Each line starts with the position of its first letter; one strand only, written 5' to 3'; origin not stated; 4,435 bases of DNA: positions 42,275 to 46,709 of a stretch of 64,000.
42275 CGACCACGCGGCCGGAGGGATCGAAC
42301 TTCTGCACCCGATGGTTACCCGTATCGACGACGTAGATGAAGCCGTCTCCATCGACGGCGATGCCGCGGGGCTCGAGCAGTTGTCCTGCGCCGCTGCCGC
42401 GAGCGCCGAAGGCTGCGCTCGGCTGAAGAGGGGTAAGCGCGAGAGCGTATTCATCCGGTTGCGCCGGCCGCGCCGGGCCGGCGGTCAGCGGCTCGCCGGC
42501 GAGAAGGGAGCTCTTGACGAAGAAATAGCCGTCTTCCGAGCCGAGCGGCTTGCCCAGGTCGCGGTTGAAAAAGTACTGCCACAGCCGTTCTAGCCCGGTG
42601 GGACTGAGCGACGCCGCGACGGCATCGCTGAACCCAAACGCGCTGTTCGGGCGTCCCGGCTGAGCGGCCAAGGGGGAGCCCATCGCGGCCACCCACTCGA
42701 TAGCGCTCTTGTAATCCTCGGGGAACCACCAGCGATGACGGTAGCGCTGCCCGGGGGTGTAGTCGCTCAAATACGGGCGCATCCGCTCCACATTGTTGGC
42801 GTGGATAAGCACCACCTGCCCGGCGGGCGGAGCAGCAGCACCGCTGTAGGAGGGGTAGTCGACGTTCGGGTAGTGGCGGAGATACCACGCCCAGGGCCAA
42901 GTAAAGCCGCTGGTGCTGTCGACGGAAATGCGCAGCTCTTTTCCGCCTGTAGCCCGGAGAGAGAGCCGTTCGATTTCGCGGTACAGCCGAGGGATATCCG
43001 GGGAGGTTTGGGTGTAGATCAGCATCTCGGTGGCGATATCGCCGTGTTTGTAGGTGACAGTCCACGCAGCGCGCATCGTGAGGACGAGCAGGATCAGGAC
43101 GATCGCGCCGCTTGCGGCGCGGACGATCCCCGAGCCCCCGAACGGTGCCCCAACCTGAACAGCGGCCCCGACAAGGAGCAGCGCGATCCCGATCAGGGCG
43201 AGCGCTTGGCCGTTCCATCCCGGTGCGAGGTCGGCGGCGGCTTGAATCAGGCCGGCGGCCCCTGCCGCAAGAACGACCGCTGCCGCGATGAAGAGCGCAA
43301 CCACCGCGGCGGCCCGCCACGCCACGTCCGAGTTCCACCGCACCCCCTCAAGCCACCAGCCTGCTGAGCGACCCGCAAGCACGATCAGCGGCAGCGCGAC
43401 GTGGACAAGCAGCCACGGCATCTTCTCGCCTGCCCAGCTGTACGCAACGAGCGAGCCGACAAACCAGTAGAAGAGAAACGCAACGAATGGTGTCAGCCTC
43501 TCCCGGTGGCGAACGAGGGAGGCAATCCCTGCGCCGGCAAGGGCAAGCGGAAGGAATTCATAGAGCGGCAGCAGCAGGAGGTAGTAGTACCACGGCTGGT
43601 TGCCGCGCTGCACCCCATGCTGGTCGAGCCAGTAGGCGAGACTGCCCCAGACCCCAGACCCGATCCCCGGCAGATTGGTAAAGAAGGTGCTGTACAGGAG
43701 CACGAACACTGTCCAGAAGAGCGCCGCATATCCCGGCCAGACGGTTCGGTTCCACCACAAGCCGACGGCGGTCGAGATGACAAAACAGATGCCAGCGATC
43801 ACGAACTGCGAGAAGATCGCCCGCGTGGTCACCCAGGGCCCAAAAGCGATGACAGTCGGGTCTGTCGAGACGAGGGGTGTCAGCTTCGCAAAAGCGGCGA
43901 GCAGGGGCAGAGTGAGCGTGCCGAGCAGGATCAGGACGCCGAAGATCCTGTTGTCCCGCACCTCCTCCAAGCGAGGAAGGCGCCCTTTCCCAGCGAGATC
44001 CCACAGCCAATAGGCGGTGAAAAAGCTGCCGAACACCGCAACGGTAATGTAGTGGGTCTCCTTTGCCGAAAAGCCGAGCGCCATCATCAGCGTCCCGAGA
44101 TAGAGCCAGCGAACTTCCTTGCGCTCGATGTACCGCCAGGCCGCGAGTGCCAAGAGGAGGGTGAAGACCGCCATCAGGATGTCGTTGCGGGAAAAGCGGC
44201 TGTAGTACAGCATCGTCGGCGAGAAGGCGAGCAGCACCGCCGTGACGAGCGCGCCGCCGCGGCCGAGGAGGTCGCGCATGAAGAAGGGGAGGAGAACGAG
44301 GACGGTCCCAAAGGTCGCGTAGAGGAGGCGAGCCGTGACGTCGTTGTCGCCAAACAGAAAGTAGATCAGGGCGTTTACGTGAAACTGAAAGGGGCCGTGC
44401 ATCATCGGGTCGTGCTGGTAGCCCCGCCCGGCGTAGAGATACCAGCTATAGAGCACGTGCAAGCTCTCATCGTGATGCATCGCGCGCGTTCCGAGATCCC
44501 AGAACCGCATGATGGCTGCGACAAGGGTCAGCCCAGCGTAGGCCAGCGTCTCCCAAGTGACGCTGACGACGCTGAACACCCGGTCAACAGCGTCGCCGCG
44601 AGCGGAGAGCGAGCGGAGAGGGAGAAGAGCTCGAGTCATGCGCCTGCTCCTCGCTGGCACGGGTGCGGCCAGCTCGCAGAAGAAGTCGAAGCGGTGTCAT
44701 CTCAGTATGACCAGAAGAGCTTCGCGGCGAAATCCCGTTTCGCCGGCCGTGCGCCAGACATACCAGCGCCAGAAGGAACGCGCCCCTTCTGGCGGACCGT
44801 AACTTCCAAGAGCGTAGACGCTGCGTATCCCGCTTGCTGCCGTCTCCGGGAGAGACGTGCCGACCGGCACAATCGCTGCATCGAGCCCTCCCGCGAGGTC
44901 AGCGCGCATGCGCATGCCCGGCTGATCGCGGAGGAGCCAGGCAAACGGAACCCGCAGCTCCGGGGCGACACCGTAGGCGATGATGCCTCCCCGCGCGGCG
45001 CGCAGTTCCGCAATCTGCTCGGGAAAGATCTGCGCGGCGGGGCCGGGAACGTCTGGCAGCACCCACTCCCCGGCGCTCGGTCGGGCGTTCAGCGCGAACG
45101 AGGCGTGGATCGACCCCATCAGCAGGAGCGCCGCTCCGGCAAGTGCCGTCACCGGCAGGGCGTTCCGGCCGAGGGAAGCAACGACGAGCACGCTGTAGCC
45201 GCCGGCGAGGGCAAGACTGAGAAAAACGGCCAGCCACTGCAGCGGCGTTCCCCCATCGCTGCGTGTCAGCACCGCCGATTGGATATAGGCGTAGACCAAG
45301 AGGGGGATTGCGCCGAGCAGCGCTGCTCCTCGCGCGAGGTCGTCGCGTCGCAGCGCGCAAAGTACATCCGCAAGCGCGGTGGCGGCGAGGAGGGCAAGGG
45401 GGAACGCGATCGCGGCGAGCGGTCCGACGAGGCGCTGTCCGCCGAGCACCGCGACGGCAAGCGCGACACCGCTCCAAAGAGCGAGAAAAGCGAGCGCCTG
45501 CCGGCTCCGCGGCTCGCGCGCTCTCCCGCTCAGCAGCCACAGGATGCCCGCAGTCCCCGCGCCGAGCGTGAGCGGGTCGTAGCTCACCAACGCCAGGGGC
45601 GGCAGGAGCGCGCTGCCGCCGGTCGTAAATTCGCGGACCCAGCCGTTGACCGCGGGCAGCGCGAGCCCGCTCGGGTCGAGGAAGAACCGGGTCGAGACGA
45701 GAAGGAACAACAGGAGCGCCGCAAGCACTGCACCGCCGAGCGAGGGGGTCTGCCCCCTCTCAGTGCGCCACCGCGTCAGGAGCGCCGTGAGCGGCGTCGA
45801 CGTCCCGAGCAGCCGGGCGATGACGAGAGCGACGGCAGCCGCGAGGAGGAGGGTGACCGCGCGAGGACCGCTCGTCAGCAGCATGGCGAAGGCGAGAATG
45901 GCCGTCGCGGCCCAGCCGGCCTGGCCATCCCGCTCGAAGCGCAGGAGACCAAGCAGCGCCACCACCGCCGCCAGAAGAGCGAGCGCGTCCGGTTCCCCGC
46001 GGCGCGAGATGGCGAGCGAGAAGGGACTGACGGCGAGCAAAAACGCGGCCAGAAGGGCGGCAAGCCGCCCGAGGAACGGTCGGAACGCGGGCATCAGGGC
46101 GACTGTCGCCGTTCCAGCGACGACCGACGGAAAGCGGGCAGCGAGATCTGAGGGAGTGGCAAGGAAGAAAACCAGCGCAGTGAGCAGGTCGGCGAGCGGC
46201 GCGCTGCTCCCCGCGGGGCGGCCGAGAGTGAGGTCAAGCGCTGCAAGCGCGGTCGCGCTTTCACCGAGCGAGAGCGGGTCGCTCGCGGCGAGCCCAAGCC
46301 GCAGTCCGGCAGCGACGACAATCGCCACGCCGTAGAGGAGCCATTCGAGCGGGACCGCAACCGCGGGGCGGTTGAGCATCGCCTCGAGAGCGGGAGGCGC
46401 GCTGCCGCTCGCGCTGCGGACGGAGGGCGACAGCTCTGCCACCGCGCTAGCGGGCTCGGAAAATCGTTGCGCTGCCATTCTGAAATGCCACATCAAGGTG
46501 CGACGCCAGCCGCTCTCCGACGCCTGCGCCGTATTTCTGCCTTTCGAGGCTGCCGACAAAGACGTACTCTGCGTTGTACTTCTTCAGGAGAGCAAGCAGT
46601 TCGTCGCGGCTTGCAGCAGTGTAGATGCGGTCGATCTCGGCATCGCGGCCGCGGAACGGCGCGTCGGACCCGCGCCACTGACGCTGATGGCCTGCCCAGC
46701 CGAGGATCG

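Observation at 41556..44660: GT-C protein with a HHDESLH first-loop motif fused to a six-bladed NHL propeller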

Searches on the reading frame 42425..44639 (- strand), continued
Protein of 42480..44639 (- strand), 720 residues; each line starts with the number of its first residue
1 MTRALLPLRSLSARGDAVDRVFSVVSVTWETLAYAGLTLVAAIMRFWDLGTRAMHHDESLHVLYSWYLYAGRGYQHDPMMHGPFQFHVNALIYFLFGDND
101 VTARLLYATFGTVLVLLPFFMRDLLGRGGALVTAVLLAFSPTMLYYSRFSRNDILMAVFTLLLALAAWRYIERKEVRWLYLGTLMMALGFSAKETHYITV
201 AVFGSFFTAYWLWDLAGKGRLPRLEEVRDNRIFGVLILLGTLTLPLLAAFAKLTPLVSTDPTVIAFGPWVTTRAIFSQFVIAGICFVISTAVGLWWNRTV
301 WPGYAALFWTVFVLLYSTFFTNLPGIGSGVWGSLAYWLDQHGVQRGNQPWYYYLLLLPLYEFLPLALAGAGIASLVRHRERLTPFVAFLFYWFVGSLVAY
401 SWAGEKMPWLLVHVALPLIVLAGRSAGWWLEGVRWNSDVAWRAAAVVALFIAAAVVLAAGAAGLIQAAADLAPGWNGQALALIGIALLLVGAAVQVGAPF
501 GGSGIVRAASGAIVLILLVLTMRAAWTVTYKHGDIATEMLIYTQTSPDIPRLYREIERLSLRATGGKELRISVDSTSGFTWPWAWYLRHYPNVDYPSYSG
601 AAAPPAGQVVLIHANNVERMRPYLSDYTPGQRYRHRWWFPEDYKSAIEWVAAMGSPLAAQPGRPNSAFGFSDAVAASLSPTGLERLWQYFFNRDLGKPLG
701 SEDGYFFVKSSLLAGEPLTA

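Call 92: find_encoding_contigs(protein=P0343, flank=6000, max_places=1)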
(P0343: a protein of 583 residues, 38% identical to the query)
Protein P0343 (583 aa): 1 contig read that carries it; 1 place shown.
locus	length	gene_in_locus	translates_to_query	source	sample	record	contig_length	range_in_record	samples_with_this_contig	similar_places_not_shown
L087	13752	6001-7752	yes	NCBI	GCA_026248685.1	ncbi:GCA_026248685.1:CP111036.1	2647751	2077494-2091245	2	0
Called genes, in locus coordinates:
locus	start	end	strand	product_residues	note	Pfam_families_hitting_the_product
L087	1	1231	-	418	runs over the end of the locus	PF00070:Pyr_redox (faint), PF00890:FAD_binding_2 (faint), PF01266:DAO (weak), PF01494:FAD_binding_3 (faint), PF01593:Amino_oxidase, PF03486:HI0933_like (faint), PF13450:NAD_binding_8, PF01266:DAO (weak), +1 more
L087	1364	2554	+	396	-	PF00291:PALP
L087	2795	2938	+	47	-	-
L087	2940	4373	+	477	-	PF00474:SSF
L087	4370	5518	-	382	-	PF00155:Aminotran_1_2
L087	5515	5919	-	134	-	PF00885:DMRL_synthase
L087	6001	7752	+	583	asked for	PF13231:PMT_2, PF26681:Agl23_C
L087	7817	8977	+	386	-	PF22660:RS_preATP-grasp-like, PF02655:ATP-grasp_3 (weak), PF02222:ATP-grasp, PF07478:Dala_Dala_lig_C, PF17769:PurK_C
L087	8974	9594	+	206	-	PF00731:AIRC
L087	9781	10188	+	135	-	PF00507:Oxidored_q4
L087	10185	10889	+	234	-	PF01058:Oxidored_q6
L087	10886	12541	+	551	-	PF00329:Complex1_30kDa, PF00346:Complex1_49kDa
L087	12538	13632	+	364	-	PF00146:NADHdh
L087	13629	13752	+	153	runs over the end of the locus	PF13183:Fer4_8 (faint), PF25160:LdpA_Fe-S-bd (faint), PF12797:Fer4_2 (faint), PF13187:Fer4_9, PF13237:Fer4_10 (weak), PF14697:Fer4_21, PF12838:Fer4_7, PF00037:Fer4 (weak), +2 more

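Call 101: search_protein_families(library=pfam, proteins=[L084:8980-10914:+, window:42480-44639:-], max_evalue=10)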
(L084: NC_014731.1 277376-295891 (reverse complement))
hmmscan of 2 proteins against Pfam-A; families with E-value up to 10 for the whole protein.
L084:8980-10914:+ (645 aa): 2 families
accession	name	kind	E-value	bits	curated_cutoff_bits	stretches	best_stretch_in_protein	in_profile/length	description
PF13231.12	PMT_2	-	1.3e-11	45.4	26.1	1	66-196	6-132/160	Dolichyl-phosphate-mannose-protein mannosyltransferase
PF02366.24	PMT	-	4.8e-06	26.8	22.7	1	80-245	77-236/245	Dolichyl-phosphate-mannose-protein mannosyltransferase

window:42480-44639:- (720 aa): 1 family
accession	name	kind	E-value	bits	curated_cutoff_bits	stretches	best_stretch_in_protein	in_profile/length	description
PF13231.12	PMT_2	-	6.9e-13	49.6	26.1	1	81-201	2-123/160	Dolichyl-phosphate-mannose-protein mannosyltransferase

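Call 107: search_protein_families(library=ncbifam, proteins=[L020:10290-11423:+, L084:8980-10914:+], max_evalue=0.001)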
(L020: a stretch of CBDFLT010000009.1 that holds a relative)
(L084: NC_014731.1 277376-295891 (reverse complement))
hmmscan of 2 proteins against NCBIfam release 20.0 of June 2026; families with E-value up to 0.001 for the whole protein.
L020:10290-11423:+ (378 aa): 1 family
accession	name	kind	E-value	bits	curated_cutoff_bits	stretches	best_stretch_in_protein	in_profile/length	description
TIGR00374.1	TIGR00374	subfamily_domain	2.3e-21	76.5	43.2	1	22-324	3-294/323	flippase-like domain-containing protein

L084:8980-10914:+ (645 aa): 1 family
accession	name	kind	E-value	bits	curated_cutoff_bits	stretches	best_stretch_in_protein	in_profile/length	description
TIGR03663.1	TIGR03663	subfamily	5.7e-95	318.9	126.25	1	16-402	2-361/435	flippase activity-associated protein Agl23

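Call 108: search_protein_families(library=pfam, proteins=[L020:10290-11423:+, L041:10194-11339:+, L075:11305-12363:+], max_evalue=0.001)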
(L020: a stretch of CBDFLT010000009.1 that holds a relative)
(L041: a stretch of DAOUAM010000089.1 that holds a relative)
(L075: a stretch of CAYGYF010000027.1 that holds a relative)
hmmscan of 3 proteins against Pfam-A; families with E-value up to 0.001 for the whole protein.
L020:10290-11423:+ (378 aa): 1 family
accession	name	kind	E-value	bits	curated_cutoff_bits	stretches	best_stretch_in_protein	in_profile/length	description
PF03706.18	LPG_synthase_TM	-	1.5e-41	143.3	33.4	1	17-336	2-302/302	Lysylphosphatidylglycerol synthase TM region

L041:10194-11339:+ (382 aa): 1 family
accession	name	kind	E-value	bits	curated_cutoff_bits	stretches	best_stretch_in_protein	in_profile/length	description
PF03706.18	LPG_synthase_TM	-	2.3e-47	162.4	33.4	1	23-342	2-302/302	Lysylphosphatidylglycerol synthase TM region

L075:11305-12363:+ (353 aa): 1 family
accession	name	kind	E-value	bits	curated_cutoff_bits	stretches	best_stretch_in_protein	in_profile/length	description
PF03706.18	LPG_synthase_TM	-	1.5e-45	156.4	33.4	1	20-318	2-302/302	Lysylphosphatidylglycerol synthase TM region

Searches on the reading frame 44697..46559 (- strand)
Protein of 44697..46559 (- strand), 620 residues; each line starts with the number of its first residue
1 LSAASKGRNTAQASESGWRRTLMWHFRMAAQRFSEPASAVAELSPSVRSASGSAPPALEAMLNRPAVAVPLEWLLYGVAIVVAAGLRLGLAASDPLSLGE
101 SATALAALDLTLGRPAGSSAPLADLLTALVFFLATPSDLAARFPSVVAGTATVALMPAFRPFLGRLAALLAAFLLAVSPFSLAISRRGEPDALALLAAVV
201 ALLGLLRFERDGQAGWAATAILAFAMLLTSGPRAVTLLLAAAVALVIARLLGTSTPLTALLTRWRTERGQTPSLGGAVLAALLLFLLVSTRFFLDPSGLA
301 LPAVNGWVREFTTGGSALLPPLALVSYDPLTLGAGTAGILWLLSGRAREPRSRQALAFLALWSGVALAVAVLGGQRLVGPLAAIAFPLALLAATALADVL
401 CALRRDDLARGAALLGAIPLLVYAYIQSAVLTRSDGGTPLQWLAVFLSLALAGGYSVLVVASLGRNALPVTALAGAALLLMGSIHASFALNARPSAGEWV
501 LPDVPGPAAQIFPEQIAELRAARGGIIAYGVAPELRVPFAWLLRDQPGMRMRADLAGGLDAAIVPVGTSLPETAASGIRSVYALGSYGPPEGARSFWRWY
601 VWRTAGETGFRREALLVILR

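Call 7: search_protein_families(library=pfam, proteins=[window:44697-46559:-], max_evalue=0.01)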
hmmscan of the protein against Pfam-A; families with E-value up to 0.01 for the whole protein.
window:44697-46559:- (620 aa): 1 family
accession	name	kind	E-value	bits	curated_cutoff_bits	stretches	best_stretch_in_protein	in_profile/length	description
PF13231.12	PMT_2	-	3.4e-12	47.3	26.1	1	120-260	3-147/160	Dolichyl-phosphate-mannose-protein mannosyltransferase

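Call 8: search_protein_families(library=ncbifam, proteins=[window:44697-46559:-], max_evalue=0.01)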
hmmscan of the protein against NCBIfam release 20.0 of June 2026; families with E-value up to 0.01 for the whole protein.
window:44697-46559:- (620 aa): 1 family
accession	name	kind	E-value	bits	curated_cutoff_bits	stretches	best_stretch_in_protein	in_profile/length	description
TIGR03663.1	TIGR03663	subfamily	7.3e-17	61.5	126.25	1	125-430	57-371/435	flippase activity-associated protein Agl23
